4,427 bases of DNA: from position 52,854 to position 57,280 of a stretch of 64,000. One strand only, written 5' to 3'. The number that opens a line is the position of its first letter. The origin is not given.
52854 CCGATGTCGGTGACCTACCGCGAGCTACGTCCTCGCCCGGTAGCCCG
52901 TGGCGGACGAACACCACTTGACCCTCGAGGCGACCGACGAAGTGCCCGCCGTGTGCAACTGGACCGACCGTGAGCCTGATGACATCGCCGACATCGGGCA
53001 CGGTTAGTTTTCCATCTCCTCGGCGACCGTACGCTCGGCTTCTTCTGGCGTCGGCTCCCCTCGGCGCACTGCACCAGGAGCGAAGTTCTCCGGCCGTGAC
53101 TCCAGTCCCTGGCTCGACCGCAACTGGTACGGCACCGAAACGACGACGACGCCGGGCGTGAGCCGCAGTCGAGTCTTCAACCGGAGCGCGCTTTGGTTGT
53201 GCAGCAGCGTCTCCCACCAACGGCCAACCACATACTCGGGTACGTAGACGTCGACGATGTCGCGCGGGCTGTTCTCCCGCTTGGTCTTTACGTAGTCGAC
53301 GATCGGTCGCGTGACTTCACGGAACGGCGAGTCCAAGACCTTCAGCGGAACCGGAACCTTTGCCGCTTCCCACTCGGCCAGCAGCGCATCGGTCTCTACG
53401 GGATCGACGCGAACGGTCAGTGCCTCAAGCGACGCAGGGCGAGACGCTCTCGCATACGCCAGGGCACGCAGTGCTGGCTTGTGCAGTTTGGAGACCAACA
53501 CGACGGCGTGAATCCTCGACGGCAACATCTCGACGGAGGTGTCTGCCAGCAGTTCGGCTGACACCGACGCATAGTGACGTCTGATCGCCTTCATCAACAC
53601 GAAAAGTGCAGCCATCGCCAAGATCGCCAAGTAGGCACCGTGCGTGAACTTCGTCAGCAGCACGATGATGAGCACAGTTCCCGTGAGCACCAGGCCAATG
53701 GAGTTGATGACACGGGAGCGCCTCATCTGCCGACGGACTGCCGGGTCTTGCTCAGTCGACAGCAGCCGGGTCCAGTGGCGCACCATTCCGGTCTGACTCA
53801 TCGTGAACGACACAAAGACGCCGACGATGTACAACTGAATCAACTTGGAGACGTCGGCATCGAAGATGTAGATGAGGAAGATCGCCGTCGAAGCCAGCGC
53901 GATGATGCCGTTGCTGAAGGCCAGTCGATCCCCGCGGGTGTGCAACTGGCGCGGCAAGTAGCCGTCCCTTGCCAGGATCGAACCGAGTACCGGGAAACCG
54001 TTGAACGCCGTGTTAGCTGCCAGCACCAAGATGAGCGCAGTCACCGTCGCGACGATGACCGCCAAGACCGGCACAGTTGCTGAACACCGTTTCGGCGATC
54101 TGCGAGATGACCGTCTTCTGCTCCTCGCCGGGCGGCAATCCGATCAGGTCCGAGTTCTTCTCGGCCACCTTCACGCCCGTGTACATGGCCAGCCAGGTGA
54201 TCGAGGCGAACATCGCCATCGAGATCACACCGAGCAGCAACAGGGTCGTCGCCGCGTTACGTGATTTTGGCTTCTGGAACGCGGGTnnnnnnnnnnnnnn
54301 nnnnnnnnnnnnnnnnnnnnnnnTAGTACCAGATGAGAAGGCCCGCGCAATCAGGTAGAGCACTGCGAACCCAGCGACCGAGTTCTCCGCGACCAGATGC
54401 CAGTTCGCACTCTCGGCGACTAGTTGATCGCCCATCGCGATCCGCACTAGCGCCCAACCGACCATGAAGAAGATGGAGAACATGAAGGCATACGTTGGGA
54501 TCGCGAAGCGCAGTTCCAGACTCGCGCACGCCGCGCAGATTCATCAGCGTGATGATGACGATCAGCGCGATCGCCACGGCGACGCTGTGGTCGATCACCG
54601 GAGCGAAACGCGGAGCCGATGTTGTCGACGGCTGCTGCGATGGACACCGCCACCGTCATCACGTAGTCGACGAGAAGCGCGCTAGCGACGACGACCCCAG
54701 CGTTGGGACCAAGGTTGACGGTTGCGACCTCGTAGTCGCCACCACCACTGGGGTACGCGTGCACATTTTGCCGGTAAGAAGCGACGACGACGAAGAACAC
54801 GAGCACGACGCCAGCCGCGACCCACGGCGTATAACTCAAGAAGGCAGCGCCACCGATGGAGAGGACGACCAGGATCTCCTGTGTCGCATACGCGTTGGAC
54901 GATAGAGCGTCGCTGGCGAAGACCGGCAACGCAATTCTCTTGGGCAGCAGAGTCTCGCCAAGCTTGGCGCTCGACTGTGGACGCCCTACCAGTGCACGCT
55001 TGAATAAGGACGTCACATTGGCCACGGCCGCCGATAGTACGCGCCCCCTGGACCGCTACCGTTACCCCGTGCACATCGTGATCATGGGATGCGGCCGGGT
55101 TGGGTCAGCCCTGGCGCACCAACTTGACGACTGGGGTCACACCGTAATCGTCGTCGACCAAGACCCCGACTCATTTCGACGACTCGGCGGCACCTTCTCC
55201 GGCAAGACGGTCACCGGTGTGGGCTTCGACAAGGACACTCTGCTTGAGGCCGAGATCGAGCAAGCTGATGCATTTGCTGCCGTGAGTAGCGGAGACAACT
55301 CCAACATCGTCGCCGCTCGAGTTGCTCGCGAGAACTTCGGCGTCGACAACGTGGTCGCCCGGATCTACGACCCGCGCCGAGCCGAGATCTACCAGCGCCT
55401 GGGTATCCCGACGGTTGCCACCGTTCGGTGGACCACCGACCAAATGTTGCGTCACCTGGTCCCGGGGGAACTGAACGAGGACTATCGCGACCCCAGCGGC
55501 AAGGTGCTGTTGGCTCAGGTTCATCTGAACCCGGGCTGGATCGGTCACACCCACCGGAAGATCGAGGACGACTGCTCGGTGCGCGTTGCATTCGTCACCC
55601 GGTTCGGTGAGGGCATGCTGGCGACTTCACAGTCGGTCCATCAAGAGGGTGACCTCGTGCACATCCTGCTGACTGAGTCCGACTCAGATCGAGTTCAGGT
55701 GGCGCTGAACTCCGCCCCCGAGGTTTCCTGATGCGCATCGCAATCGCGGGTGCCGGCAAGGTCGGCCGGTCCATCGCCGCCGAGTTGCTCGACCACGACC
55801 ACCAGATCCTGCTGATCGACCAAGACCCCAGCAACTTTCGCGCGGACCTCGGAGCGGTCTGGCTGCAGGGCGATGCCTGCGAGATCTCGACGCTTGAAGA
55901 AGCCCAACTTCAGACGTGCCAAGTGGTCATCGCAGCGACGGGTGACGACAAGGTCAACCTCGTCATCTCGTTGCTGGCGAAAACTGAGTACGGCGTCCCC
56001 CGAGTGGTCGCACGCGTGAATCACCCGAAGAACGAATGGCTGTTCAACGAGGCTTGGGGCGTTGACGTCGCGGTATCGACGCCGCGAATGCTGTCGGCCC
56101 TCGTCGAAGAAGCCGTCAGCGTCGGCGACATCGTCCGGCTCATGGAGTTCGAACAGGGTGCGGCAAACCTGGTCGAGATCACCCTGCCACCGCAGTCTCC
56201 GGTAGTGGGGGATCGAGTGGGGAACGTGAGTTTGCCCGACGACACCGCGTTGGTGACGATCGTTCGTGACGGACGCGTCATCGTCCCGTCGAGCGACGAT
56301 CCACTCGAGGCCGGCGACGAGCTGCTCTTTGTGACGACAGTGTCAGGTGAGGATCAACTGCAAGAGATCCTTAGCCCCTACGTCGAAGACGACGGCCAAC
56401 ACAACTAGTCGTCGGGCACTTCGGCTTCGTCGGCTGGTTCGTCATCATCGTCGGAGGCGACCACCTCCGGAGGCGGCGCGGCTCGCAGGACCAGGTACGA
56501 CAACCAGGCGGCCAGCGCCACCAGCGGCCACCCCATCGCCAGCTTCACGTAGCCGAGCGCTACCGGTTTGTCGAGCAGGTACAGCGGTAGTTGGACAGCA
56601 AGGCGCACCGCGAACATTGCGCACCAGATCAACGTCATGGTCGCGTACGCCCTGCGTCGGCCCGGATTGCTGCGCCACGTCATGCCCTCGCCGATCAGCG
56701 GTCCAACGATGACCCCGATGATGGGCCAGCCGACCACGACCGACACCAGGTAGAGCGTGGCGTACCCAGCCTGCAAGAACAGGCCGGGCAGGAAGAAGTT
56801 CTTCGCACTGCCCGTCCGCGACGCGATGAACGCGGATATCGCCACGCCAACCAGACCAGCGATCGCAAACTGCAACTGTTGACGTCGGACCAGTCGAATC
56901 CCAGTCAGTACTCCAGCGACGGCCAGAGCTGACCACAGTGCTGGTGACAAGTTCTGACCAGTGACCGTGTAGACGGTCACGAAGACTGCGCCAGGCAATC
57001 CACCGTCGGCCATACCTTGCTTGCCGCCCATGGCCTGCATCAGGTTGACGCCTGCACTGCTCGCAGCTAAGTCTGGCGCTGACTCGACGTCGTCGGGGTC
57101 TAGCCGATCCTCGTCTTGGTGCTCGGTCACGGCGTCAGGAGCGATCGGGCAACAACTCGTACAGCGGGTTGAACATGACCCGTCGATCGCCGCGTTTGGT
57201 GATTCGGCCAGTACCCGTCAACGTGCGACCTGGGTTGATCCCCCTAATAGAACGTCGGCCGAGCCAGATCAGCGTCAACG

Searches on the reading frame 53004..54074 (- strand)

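Call 49: search_protein_families(library=pfam, proteins=[window:53004-54074:-], max_evalue=0.001)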
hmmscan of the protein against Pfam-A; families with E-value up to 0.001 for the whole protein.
window:53004-54074:- (356 aa): 1 family
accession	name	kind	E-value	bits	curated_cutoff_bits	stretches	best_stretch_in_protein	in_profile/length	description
PF13520.12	AA_permease_2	-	5.7e-07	29.2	27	1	3-137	271-403/427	Amino acid permease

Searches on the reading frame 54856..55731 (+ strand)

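Call 49: search_protein_families(library=pfam, proteins=[window:54856-55731:+], max_evalue=0.001)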
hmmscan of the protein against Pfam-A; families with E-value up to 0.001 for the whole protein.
window:54856-55731:+ (291 aa): 4 families
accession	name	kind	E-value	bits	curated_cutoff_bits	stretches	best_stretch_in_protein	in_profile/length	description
PF02254.24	TrkA_N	-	3.1e-27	95.6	23.8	1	74-188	1-114/116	TrkA-N domain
PF03435.24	Sacchrp_dh_NADP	-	0.00019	22.2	25.1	1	74-141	1-73/129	Saccharopine dehydrogenase NADP binding domain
PF03807.23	F420_oxidored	-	0.00024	22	21.6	1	74-119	2-46/94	NADP oxidoreductase coenzyme F420-dependent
PF02558.23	ApbA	-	0.00035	20.7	22.2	1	74-118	1-47/150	Ketopantoate reductase PanE/ApbA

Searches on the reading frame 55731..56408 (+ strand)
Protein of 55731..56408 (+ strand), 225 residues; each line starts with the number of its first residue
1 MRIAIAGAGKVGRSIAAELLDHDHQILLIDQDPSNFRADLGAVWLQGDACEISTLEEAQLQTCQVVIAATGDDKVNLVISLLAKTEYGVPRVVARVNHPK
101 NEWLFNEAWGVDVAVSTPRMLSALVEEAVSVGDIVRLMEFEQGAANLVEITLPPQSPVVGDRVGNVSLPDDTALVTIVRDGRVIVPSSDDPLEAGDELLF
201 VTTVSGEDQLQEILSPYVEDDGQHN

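Call 49: search_protein_families(library=pfam, proteins=[window:55731-56408:+], max_evalue=0.001)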
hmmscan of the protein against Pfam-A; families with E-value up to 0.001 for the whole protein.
window:55731-56408:+ (225 aa): 7 families
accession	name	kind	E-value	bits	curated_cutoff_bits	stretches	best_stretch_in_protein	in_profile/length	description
PF02254.24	TrkA_N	-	7e-27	94.5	23.8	1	3-116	1-115/116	TrkA-N domain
PF02080.26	TrkA_C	-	1.1e-13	51.3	27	1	147-214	1-70/71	TrkA-C domain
PF13241.12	NAD_binding_7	-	2.1e-06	28.7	22.1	1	2-85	9-84/104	Putative NAD(P)-binding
PF13460.12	NAD_binding_10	-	1.5e-05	25.3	27.2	1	7-75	2-73/184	NAD(P)H-binding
PF03807.23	F420_oxidored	-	0.00025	22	21.6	1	2-82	1-79/94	NADP oxidoreductase coenzyme F420-dependent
PF02558.23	ApbA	-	0.0008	19.5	22.2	0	3-38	1-35/150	Ketopantoate reductase PanE/ApbA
PF03435.24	Sacchrp_dh_NADP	-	0.00096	19.9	25.1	0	3-79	1-73/129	Saccharopine dehydrogenase NADP binding domain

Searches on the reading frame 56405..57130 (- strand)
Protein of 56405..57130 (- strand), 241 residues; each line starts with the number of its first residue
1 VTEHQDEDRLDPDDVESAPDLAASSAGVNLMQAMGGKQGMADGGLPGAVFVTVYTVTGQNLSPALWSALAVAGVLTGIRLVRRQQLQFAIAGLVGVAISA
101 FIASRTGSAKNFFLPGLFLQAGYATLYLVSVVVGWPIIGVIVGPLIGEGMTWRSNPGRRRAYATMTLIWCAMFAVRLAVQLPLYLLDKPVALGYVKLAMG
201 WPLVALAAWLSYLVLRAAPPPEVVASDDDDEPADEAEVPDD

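Call 49: search_protein_families(library=pfam, proteins=[window:56405-57130:-], max_evalue=0.001)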
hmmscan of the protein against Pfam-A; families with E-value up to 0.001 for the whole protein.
window:56405-57130:- (241 aa): 1 family
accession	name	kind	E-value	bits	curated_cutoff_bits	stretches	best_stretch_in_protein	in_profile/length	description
PF11361.13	DUF3159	-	7.3e-62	209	34.2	1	34-220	1-186/188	Protein of unknown function (DUF3159)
